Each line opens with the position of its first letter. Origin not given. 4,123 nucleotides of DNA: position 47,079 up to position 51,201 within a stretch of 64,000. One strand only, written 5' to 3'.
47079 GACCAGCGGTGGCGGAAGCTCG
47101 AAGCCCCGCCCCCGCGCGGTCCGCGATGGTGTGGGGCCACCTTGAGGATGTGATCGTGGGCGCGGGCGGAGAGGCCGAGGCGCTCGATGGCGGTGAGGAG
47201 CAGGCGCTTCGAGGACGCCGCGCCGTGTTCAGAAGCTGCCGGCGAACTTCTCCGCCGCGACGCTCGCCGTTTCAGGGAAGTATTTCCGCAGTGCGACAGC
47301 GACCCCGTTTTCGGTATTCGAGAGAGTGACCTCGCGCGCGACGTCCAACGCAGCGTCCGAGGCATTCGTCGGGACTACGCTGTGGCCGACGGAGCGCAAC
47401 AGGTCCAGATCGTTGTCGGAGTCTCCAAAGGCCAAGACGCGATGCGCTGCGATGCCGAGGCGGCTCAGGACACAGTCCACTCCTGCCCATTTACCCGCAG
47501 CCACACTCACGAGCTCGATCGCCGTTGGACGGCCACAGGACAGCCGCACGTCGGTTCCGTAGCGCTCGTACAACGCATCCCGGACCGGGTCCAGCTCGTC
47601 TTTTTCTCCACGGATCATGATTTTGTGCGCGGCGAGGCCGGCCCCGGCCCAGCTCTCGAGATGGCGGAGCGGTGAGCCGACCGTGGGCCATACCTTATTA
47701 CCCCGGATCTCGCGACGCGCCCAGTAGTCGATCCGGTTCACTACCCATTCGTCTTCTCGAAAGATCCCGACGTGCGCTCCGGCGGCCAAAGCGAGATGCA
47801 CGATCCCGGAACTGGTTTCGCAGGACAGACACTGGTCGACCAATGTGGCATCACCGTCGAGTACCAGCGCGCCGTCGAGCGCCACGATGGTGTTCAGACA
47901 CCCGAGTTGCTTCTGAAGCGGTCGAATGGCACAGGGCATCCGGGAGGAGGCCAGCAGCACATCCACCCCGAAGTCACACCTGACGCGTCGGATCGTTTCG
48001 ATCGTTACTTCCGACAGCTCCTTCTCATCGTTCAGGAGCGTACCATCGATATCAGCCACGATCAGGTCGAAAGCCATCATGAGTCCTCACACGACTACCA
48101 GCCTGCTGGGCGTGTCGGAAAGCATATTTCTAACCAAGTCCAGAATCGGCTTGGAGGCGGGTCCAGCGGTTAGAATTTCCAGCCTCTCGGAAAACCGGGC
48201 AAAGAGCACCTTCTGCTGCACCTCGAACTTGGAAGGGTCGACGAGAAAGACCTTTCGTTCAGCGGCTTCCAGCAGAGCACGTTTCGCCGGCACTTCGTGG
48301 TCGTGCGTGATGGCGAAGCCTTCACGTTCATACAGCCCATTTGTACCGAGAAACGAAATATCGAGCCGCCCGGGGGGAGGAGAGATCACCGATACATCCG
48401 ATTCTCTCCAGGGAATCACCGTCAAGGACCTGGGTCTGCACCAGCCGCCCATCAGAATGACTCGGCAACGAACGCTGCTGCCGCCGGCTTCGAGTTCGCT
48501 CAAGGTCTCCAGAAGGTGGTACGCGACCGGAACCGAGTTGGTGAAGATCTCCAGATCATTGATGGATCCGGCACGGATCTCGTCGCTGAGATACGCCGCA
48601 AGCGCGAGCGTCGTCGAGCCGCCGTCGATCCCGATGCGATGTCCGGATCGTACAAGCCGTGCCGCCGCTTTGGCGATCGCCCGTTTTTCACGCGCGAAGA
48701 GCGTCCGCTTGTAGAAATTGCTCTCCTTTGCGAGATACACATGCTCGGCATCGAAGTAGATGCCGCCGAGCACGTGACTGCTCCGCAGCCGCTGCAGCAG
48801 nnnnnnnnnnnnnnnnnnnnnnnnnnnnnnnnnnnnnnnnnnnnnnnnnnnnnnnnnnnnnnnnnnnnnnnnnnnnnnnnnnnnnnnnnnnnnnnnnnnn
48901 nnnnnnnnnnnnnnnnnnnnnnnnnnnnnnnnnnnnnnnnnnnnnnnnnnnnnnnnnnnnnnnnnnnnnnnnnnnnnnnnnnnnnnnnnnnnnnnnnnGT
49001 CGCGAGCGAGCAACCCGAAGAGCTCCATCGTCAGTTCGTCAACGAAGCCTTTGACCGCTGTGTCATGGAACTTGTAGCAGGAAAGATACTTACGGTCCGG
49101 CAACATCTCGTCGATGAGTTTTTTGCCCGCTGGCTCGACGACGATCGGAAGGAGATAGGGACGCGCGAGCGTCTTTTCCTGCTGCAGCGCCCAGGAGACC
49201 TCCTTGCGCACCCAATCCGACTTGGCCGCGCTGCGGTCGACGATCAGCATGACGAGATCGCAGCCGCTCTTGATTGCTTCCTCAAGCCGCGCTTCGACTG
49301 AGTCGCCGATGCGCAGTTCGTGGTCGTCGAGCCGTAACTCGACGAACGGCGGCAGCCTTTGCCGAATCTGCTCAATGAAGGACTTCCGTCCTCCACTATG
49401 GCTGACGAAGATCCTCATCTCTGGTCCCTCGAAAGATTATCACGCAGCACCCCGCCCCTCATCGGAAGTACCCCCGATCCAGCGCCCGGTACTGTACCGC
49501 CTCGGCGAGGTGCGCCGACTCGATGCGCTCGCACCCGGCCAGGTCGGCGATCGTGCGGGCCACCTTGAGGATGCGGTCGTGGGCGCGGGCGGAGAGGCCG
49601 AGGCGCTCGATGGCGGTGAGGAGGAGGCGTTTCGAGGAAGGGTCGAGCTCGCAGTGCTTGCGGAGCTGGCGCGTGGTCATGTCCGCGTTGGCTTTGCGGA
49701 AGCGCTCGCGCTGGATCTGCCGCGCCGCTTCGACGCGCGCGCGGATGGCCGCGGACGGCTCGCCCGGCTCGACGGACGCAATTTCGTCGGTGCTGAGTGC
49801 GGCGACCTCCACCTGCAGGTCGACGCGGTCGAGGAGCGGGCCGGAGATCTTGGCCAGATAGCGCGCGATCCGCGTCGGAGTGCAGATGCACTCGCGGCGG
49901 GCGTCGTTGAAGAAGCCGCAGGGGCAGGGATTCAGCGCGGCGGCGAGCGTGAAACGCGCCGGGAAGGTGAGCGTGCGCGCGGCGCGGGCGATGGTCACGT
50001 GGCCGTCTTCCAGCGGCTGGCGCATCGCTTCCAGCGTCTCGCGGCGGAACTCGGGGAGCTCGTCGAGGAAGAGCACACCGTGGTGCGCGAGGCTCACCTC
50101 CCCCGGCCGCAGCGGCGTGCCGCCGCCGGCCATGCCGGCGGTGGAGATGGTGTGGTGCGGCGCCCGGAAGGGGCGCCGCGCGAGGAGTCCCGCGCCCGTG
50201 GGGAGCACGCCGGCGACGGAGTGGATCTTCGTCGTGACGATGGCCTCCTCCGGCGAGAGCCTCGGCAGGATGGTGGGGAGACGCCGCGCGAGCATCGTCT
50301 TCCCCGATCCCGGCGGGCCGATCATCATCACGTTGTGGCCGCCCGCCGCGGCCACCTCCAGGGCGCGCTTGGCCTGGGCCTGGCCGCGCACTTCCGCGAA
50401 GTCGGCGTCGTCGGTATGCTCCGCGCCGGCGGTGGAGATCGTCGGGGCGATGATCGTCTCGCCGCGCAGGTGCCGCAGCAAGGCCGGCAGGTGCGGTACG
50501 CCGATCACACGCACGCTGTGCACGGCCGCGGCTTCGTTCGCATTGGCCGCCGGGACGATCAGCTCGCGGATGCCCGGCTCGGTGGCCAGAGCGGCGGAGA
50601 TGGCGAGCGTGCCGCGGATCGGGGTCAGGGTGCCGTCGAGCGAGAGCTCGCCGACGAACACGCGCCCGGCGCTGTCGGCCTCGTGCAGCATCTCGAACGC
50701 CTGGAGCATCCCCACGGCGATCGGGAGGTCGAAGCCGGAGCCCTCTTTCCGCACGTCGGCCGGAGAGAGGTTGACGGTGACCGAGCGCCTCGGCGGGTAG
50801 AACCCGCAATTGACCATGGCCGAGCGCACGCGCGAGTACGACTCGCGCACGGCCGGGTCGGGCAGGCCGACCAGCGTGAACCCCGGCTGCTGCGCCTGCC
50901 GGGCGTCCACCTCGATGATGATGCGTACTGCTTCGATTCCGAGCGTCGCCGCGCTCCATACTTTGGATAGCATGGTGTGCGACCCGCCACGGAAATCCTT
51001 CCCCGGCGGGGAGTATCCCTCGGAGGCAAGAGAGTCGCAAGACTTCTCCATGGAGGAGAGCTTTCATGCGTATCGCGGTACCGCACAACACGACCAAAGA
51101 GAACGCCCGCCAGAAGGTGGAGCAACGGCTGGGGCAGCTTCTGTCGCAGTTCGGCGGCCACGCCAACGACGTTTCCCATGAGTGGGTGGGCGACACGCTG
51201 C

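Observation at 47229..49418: TIR-wHTH-DeoR sensor fusion plus HAD phosphatase: candidate new nucleotide-signalling or anti-phage system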

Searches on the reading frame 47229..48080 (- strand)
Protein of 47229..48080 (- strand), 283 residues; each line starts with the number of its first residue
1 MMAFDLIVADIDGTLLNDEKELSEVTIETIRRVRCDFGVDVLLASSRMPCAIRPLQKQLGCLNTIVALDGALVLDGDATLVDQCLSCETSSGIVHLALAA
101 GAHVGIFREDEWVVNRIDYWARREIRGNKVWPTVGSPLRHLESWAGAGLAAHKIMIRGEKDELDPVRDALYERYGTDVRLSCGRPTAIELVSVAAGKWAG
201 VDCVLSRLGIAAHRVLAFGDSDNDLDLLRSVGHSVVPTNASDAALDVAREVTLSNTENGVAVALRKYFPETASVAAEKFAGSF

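Call 3: search_protein_families(library=pfam, proteins=[window:47229-48080:-], max_evalue=0.1)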
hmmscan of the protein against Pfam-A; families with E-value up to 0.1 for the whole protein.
window:47229-48080:- (283 aa): 5 families
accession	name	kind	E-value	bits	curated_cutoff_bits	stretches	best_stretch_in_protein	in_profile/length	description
PF08282.18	Hydrolase_3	-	1.2e-42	146.8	20.9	1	7-264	1-255/255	haloacid dehalogenase-like hydrolase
PF05116.19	S6PP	-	8.9e-08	32.4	20.3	1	173-251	142-220/247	Sucrose-6F-phosphate phosphohydrolase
PF00702.32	Hydrolase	-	7.3e-06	26.9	26.4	1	204-232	163-191/191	haloacid dehalogenase-like hydrolase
PF12710.13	HAD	-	0.0058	17.5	27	0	202-229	162-189/189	haloacid dehalogenase-like hydrolase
PF13419.12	HAD_2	-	0.067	13.8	23.8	0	203-226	143-166/178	Haloacid dehalogenase-like hydrolase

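Call 4: search_protein_families(library=padloc, proteins=[window:47229-48080:-], max_evalue=1)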
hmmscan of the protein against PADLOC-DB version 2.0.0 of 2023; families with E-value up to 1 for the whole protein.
window:47229-48080:- (283 aa): 0 families

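Call 5: search_protein_families(library=ncbifam, proteins=[window:47229-48080:-], max_evalue=0.1)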
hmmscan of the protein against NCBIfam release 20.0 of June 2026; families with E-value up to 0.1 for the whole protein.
window:47229-48080:- (283 aa): 26 families (the best 25 are shown)
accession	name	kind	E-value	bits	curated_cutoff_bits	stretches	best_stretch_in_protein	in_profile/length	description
TIGR00099.1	Cof-subfamily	subfamily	4.8e-36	124.7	137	1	6-264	1-256/256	Cof-type HAD-IIB family hydrolase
NF007806.0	PRK10513.1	equivalog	1.5e-22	80.3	273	1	2-268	1-268/270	sugar-phosphatase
NF002245.0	PRK01158.1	equivalog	3.8e-21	75.5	198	2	187-266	148-227/233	phosphoglycolate phosphatase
TIGR01482.1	SPP-subfamily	subfamily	2.4e-20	73.1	107.15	2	186-259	139-212/225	sucrose-phosphate phosphatase subfamily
TIGR01487.1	Pglycolate_arch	equivalog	9e-20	71.4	122.75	2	187-261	138-212/215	phosphoglycolate phosphatase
NF008213.0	PRK10976.1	equivalog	1.7e-18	67.1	386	1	4-268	2-264/266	sugar/pyridoxal phosphate phosphatase YigL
TIGR01484.1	HAD-SF-IIB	subfamily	4.1e-18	66.2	41.8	2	6-78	1-73/221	HAD-IIB family hydrolase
NF011705.0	PRK15126.1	equivalog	2.9e-17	62.8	336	1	6-241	4-233/272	HMP-PP phosphatase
NF045966.1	YcsE_rel_Pase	equivalog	1.8e-16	60.4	220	2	195-265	190-260/265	YcsE-related riboflavin metabolism phosphatase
NF007821.0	PRK10530.1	equivalog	9.9e-16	57.8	274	1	2-266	1-269/272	pyridoxal phosphatase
TIGR02463.1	MPGP_rel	hypoth_equivalog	4.3e-09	36.5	282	1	6-74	1-67/216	mannosyl-3-phosphoglycerate phosphatase-related protein YedP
TIGR01486.1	HAD-SF-IIB-MPGP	subfamily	5.8e-09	35.7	164.75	2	6-74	1-68/257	mannosyl-3-phosphoglycerate phosphatase family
TIGR01485.1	SPP_plant-cyano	equivalog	2.2e-06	27.4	183.65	1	170-245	141-217/249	sucrose-phosphate phosphatase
NF001217.0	PRK00192.1-4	equivalog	3.9e-06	26.6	373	1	200-237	186-224/265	mannosyl-3-phosphoglycerate phosphatase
NF002976.0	PRK03669.1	equivalog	5.2e-06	26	315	1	6-75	9-79/271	mannosyl-3-phosphoglycerate phosphatase-related protein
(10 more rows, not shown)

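Call 82: search_solved_structures(query=window:47229-48080:-, max_evalue=0.00001)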
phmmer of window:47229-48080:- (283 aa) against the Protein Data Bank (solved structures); distinct sequences matched with E-value up to 0.00001: 18.
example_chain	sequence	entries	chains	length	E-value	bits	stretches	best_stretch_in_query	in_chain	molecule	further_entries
3niw_A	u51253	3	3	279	1.4e-19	73.3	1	3-268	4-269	Haloacid dehalogenase-like hydrolase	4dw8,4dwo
3mpo_A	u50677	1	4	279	4.8e-19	71.6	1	183-268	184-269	Predicted hydrolase of the HAD superfamily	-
1nf2_A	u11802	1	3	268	7.3e-16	61.1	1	6-266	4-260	phosphatase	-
3pgv_A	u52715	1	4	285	1.5e-15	60.1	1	4-268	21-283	haloacid dehalogenase-like hydrolase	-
2pq0_A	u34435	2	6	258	2.3e-15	59.5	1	6-92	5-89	Hypothetical conserved protein GK1056 | Hypothetical conserved protein, GK1056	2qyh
1rkq_A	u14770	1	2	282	2.1e-14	56.4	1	2-268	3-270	Hypothetical protein yidA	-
4qjb_A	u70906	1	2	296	1.4e-12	50.4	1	148-266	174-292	Haloacid dehalogenase-like hydrolase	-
1nrw_A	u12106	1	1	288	1.9e-12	50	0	175-264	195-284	hypothetical protein, haloacid dehalogenase-like hydrolase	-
4zev_A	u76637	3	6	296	1.5e-11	47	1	148-266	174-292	PfHAD1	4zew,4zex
3dnp_A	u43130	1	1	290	2.2e-08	36.6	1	2-269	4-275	Stress response protein yhaX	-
1rlm_A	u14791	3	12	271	3.2e-07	32.8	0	188-263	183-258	Phosphatase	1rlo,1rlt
2hf2_A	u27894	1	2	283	3.5e-07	32.7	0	188-271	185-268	Sugar phosphatase supH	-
3r4c_A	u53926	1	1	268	4.6e-07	32.3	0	195-266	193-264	Hydrolase, haloacid dehalogenase-like hydrolase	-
2b30_A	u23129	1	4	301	9.6e-07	31.2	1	150-268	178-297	Pvivax hypothetical protein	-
1ymq_A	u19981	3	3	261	1.7e-06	30.4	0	189-266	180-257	sugar-phosphate phosphatase BT4131 | Putative uncharacterized protein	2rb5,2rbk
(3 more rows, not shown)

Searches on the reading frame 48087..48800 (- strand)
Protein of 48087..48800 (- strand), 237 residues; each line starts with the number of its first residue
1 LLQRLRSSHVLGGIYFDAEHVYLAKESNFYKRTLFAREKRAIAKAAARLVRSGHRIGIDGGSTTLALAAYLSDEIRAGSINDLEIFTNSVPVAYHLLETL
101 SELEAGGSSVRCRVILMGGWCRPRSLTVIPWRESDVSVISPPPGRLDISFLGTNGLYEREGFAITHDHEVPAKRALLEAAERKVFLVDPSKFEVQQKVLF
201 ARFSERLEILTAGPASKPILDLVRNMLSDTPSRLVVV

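Call 72: search_solved_structures(query=window:48087-48800:-, max_evalue=0.01, show_alignments=3)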
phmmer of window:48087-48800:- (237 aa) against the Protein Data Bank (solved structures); distinct sequences matched with E-value up to 0.01: 1.
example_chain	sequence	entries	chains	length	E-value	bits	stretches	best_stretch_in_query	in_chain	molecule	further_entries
7l6l_A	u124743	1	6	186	0.00081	22.2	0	30-194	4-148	Deoxyribose operon repressor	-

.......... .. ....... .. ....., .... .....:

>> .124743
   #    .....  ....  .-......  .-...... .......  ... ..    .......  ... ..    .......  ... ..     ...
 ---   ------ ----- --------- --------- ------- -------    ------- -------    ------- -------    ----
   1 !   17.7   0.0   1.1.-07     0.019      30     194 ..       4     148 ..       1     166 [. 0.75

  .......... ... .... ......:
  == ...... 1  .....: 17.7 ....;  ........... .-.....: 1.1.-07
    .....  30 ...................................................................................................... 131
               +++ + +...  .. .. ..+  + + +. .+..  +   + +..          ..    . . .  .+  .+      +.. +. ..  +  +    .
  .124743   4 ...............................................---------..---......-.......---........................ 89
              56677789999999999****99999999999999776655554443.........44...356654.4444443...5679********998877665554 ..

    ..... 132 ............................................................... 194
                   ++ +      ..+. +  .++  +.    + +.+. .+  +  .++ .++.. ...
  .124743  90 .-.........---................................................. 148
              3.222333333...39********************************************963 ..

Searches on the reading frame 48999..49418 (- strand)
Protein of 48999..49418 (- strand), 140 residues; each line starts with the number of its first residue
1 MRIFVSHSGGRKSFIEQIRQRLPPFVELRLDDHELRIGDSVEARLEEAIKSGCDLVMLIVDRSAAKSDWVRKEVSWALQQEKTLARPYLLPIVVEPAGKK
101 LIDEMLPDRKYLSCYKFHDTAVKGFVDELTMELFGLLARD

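Call 56: search_solved_structures(query=window:48999-49418:-, max_evalue=1, show_alignments=4)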
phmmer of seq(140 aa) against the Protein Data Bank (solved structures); distinct sequences matched with E-value up to 1: 6.
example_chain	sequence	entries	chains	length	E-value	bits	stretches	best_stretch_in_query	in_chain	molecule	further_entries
3h16_A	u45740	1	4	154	0.00024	24.3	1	3-134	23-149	TIR protein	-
7uwg_A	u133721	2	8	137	0.0082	19.4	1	3-92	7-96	Molecular chaperone Tir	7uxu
7uxr_A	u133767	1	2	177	0.01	19.1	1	3-92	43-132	TIR domain protein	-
8g83_A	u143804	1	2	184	0.018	18.3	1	3-92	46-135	NAD(+) hydrolase AbTIR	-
9e5c_1p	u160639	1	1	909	0.79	12.9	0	36-122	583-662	ATPase AAA-type core domain-containing protein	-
9m0n_A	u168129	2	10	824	0.91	12.7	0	3-94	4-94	Tetratricopeptide repeat protein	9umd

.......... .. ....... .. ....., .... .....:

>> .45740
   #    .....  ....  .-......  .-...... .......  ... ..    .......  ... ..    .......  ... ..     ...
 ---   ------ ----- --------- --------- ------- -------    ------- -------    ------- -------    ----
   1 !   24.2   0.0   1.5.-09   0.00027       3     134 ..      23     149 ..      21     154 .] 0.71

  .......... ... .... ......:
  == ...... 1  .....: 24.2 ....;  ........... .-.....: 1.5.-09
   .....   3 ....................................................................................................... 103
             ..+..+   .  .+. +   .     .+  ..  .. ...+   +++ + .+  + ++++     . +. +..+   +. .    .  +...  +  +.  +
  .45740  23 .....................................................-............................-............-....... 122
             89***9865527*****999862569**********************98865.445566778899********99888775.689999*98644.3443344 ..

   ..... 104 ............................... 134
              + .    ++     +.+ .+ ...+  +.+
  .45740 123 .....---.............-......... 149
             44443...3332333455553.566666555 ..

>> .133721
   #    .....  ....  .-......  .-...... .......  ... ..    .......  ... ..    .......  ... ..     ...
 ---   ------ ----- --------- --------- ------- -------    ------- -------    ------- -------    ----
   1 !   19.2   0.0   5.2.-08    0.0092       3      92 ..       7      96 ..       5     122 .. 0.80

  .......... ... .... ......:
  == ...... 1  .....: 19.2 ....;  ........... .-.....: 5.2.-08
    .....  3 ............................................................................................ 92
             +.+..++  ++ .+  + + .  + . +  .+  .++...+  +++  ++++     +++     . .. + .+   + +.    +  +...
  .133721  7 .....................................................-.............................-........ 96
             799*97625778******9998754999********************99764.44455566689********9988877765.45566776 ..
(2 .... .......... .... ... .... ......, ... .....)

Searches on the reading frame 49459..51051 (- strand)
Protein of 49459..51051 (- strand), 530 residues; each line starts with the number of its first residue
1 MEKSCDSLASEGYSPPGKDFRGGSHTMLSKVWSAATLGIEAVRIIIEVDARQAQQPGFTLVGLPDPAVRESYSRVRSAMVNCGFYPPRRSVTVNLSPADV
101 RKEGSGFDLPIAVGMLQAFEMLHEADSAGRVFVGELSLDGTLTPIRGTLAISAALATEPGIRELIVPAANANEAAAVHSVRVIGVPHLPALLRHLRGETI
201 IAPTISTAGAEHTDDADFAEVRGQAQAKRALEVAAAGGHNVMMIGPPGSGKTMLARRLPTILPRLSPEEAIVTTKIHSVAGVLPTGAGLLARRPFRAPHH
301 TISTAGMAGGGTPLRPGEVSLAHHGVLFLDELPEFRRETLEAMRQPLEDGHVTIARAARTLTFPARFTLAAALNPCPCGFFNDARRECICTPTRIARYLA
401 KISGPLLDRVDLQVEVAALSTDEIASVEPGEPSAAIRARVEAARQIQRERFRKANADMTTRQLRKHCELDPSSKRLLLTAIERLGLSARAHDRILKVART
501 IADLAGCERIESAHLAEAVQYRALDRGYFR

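Call 3: search_protein_families(library=pfam, proteins=[window:49459-51051:-], max_evalue=0.1)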
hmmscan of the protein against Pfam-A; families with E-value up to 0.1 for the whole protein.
window:49459-51051:- (530 aa): 21 families
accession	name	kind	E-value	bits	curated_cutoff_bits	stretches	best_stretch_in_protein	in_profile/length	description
PF01078.27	Mg_chelatase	-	1.9e-93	312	20.3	1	217-423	1-206/207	Magnesium chelatase, subunit ChlI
PF13541.12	ChlI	-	2e-36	125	27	1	46-170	1-121/121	Subunit ChlI of Mg-chelatase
PF13335.12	Mg_chelatase_C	-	3.9e-35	120.7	26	1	430-522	1-94/94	Magnesium chelatase, subunit ChlI C-terminal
PF00493.29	MCM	-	7.8e-10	38.7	23.3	1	232-385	51-182/224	MCM P-loop domain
PF07728.20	AAA_5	-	8e-08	32.8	22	1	240-262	1-23/139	AAA domain (dynein-related subfamily)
PF00158.32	Sigma54_activat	-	3.3e-05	24.1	20.2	0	310-354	80-124/168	Sigma-54 interaction domain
PF13191.12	AAA_16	-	0.00017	22.5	32.6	1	226-264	11-50/167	AAA ATPase domain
PF13671.12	AAA_33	-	0.00028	21.6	27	1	241-259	2-20/143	AAA domain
PF05496.18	RuvB_N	-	0.00084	19.6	27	0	220-256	8-51/159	Holliday junction DNA helicase RuvB P-loop domain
PF13401.12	AAA_22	-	0.0022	18.7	27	1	241-265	8-32/130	AAA domain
PF00004.35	AAA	-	0.0049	17.8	21.2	1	241-258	1-18/131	ATPase family associated with various cellular activities (AAA)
PF20720.3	nSTAND3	-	0.014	15.6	27.2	1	238-258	17-37/155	Novel STAND NTPase 3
PF14532.12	Sigma54_activ_2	-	0.018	15.7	25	0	228-258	11-41/138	Sigma-54 interaction domain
PF13604.12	AAA_30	-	0.032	14.4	27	0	225-292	5-71/191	AAA domain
PF05729.18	NACHT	-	0.044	14.1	26.7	1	241-258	3-20/167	NACHT domain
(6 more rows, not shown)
